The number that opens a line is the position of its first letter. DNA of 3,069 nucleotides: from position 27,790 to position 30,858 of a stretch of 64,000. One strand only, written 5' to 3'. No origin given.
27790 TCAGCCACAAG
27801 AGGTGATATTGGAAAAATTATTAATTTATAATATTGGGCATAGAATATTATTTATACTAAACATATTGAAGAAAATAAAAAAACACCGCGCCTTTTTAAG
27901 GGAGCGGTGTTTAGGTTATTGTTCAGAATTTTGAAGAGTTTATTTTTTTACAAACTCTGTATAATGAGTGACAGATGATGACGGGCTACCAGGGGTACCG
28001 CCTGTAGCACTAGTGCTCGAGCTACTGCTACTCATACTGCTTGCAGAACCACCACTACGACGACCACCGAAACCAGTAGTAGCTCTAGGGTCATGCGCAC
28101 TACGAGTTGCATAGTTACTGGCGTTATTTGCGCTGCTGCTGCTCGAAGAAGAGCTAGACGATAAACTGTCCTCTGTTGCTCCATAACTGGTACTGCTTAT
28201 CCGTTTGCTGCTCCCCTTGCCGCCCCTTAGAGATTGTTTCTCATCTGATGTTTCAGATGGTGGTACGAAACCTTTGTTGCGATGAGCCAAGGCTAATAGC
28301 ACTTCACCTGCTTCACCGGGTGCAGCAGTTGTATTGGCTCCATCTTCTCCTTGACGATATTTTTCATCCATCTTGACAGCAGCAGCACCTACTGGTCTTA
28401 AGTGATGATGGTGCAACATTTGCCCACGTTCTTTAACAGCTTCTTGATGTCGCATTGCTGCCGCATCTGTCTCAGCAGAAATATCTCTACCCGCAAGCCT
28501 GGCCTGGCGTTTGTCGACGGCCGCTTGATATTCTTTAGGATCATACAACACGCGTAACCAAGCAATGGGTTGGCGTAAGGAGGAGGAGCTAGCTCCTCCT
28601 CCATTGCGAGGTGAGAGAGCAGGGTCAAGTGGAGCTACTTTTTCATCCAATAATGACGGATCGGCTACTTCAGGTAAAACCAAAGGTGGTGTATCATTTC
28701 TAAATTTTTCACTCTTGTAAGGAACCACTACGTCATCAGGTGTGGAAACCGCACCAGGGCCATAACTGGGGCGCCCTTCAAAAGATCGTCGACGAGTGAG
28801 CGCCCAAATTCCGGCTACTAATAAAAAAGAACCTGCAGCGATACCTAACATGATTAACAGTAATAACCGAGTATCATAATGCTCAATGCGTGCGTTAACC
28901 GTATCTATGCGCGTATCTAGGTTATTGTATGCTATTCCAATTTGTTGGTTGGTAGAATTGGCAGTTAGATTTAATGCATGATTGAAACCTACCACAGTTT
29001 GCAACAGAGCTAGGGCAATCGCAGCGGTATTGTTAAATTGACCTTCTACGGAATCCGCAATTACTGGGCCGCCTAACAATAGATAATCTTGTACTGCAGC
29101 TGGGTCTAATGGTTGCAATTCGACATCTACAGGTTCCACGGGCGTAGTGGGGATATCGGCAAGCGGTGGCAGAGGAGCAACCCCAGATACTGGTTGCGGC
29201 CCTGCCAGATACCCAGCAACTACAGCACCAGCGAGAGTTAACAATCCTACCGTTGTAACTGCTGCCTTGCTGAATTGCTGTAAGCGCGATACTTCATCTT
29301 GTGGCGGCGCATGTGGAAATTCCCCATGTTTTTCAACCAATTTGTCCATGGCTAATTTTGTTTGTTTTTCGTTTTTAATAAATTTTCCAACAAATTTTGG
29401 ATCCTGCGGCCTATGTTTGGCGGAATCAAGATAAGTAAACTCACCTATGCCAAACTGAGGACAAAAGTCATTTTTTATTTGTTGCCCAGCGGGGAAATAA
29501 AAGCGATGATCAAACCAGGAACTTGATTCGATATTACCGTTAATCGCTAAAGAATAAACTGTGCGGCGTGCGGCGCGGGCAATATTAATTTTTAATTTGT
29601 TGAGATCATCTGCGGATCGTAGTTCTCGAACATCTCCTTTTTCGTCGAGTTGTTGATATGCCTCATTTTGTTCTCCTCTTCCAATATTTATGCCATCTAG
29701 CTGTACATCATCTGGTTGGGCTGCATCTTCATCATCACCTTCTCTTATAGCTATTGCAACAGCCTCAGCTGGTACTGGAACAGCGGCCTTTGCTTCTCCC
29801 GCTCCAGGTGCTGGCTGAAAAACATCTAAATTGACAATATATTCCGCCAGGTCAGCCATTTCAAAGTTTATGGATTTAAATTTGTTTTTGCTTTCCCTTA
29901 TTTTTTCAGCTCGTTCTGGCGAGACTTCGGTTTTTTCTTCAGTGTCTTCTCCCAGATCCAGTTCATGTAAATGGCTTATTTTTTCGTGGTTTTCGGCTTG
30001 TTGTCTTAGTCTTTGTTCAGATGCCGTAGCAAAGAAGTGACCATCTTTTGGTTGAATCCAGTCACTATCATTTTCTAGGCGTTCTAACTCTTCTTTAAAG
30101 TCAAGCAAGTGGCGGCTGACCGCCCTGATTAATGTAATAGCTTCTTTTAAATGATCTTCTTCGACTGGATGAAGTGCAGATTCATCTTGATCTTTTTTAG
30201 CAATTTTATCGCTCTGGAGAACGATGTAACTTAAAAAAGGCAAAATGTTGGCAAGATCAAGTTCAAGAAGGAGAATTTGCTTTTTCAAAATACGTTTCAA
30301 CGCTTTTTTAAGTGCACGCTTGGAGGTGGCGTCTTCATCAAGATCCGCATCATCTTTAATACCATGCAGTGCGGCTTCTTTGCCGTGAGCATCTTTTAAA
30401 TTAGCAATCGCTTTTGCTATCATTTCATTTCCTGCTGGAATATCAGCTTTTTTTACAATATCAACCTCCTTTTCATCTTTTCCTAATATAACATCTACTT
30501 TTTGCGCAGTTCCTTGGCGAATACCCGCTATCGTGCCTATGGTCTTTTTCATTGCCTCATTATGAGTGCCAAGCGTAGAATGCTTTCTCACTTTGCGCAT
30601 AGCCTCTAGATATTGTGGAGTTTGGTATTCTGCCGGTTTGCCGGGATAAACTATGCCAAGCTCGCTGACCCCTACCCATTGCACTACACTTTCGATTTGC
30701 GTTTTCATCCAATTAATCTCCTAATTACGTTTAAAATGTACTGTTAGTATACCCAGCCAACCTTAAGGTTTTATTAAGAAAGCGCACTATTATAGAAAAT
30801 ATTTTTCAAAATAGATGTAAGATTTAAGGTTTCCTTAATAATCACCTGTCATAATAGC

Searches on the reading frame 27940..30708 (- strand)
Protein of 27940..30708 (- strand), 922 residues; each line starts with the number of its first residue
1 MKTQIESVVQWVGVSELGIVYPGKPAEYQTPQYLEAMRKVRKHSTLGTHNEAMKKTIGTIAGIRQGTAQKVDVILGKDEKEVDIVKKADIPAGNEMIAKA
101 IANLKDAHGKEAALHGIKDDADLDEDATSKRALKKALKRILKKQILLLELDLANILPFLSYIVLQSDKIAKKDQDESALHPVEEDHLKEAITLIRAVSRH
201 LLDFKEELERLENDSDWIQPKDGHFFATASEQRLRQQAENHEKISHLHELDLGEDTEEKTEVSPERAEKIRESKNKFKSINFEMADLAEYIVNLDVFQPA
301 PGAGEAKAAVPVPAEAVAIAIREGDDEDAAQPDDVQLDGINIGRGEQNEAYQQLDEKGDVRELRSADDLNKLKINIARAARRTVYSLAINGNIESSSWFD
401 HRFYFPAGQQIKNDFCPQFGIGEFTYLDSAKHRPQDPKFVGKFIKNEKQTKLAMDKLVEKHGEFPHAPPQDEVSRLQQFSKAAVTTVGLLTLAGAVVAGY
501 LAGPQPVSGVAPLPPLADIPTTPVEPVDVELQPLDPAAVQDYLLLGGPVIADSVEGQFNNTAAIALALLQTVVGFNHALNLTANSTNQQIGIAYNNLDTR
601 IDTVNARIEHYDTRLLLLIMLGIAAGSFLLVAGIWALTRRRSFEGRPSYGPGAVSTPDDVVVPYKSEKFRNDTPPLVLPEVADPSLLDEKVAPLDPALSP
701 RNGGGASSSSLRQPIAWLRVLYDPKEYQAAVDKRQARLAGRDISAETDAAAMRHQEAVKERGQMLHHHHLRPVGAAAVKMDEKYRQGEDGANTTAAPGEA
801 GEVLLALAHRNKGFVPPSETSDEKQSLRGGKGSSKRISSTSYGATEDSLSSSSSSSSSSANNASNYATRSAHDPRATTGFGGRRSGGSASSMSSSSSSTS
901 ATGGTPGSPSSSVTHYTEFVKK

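Call 7: search_protein_families(library=pfam, proteins=[window:27940-30708:-], max_evalue=0.001)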
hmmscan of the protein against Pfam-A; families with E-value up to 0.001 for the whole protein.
window:27940-30708:- (922 aa): 0 families

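Call 42: search_protein_families(library=ncbifam, proteins=[window:27940-30708:-], max_evalue=0.01)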
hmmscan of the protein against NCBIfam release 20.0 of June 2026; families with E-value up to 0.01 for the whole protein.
window:27940-30708:- (922 aa): 0 families

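Call 96: search_solved_structures(query=window:27940-30708:-, max_evalue=1)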
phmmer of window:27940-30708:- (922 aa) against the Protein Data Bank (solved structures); distinct sequences matched with E-value up to 1: 0.

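Call 97: find_homologous_proteins(query=window:27940-30708:-, max_evalue=0.00001)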
Query window:27940-30708:- (922 aa): 1 proteins with E <= 0.00001 among 8000 candidates.
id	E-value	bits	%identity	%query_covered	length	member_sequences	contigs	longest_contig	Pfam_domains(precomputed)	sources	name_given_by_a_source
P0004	0.0e+0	2046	100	100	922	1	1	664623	-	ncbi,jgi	-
